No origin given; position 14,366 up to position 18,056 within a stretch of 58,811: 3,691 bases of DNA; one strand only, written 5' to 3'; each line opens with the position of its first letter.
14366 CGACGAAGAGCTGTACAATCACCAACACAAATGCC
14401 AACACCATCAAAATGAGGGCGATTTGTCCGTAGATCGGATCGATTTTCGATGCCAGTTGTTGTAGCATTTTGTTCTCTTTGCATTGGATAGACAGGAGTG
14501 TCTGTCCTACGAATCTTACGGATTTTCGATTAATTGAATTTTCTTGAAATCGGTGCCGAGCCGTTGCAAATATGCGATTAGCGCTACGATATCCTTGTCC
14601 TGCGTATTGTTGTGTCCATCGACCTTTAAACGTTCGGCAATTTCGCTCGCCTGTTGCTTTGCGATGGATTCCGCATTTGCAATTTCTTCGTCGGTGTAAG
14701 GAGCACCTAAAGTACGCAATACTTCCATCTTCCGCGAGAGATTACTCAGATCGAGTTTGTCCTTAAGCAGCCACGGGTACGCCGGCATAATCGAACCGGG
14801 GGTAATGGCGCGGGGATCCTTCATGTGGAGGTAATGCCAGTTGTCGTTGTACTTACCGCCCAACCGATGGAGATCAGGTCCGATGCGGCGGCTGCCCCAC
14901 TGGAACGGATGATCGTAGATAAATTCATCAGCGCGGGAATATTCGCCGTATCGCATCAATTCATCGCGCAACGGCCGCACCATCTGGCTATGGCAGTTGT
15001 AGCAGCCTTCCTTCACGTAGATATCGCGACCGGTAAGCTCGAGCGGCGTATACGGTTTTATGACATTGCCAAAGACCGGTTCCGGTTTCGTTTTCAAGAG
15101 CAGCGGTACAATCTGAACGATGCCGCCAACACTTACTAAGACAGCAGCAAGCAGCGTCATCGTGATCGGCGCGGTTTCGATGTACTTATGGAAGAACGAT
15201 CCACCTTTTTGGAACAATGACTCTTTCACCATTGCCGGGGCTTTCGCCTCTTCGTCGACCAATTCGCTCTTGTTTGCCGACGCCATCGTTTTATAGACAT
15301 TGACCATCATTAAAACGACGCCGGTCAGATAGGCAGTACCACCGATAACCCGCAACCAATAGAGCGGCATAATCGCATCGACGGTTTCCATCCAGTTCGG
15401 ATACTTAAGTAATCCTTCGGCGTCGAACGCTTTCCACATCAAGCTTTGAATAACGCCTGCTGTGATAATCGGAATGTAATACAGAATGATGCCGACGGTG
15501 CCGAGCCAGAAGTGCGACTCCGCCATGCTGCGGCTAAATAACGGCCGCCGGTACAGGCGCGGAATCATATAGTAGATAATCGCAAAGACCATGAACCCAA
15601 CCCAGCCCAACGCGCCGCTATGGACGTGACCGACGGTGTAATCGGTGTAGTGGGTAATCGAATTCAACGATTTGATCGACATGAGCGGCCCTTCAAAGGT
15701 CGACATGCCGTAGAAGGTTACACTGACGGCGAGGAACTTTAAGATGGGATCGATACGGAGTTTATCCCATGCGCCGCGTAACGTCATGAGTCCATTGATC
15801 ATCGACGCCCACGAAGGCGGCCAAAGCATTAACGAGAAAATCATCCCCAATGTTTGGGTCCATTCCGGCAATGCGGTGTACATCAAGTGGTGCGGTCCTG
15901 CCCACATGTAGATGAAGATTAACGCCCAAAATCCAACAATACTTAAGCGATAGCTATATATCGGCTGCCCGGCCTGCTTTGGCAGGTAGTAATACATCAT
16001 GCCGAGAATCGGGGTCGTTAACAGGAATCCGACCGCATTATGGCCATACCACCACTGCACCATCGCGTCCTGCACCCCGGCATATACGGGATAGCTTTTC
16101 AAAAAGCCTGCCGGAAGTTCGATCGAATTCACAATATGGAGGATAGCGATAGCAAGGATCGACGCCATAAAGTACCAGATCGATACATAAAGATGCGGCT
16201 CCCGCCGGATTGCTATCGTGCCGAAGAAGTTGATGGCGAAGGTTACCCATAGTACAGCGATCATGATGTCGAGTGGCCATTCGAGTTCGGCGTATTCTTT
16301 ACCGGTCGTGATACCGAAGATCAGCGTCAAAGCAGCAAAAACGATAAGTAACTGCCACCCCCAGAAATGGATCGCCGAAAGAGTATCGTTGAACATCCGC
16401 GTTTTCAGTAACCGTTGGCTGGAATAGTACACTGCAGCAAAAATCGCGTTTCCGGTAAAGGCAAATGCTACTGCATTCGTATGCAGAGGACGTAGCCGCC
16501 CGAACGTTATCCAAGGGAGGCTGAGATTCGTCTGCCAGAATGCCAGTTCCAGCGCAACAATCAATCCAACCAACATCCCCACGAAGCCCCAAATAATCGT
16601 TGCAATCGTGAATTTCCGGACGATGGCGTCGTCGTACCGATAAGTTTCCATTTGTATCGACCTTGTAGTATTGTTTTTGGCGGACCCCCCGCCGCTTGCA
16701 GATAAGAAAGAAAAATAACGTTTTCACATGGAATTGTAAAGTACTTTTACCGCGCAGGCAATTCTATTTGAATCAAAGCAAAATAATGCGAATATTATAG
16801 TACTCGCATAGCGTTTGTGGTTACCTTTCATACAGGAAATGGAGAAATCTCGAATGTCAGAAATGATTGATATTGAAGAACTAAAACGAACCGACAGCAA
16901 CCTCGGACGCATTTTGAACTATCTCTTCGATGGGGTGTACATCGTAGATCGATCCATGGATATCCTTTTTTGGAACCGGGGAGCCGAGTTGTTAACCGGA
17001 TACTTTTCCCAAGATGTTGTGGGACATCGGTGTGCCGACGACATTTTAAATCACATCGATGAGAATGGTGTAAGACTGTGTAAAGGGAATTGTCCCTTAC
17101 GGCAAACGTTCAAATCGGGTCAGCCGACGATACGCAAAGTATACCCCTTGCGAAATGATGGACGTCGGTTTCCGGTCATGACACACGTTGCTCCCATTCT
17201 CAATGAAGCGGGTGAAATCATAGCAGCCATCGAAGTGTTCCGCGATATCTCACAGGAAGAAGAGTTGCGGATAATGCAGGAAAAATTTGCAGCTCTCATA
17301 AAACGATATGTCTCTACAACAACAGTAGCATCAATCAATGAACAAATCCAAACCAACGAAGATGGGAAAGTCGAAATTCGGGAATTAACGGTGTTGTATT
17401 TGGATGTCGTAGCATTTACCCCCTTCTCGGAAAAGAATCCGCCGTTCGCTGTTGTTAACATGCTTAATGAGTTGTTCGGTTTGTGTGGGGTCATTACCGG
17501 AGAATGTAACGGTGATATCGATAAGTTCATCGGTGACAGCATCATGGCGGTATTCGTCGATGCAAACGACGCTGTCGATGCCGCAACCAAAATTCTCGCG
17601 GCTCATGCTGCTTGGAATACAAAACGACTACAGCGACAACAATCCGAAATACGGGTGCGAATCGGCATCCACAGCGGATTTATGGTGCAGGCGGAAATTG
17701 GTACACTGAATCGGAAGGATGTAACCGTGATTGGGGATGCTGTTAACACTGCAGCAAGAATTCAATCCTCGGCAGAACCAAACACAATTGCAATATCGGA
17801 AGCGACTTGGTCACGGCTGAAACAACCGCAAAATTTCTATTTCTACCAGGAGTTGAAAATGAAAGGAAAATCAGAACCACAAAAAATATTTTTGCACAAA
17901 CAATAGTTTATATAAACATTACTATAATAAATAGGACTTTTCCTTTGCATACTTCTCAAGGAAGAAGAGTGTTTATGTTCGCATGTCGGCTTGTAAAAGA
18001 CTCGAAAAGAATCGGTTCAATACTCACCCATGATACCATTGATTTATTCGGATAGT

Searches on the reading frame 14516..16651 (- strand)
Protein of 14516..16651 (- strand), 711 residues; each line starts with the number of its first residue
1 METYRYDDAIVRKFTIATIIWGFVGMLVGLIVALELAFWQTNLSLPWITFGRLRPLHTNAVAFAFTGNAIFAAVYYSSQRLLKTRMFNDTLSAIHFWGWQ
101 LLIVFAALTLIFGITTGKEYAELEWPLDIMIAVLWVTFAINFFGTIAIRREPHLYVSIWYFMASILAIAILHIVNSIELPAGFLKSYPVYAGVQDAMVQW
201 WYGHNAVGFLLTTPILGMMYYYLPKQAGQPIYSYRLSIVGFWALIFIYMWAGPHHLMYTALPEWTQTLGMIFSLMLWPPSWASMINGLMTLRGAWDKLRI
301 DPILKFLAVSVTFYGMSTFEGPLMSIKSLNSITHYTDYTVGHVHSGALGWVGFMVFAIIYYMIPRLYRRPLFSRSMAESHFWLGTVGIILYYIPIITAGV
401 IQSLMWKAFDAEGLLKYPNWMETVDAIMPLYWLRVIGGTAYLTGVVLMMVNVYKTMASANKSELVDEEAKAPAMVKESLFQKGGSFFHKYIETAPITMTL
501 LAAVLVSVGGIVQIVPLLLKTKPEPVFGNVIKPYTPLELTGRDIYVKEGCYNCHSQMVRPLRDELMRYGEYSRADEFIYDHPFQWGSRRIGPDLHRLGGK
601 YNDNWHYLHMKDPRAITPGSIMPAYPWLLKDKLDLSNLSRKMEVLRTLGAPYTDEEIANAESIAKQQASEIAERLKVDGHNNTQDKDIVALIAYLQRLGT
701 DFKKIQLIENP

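Call 36: search_protein_families(library=pfam, proteins=[window:14516-16651:-], max_evalue=0.001)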
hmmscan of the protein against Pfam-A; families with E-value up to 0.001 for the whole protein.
window:14516-16651:- (711 aa): 2 families
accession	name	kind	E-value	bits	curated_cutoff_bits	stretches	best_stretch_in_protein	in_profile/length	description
PF00115.25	COX1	-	2.7e-117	392.7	34.8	1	10-439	2-435/436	Cytochrome C and Quinol oxidase polypeptide I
PF02433.20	FixO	-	4.5e-91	304.6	29.6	1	488-701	1-218/219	Cytochrome C oxidase, mono-heme subunit/FixO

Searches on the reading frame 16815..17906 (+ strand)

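Call 36: search_protein_families(library=pfam, proteins=[window:16815-17906:+], max_evalue=0.001)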
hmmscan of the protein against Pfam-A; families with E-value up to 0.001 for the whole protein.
window:16815-17906:+ (363 aa): 4 families
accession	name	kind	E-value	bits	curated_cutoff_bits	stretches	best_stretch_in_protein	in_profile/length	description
PF00211.25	Guanylate_cyc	-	5.1e-24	85.3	21.9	1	188-361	6-182/183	Adenylate and Guanylate cyclase catalytic domain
PF13426.13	PAS_9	-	1.3e-15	58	27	1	39-147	2-103/103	PAS domain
PF00989.32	PAS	-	2.8e-11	43.9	22.6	1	32-145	5-113/113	PAS fold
PF08448.16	PAS_4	-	3e-10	40.8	23.1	1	39-149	6-109/110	PAS fold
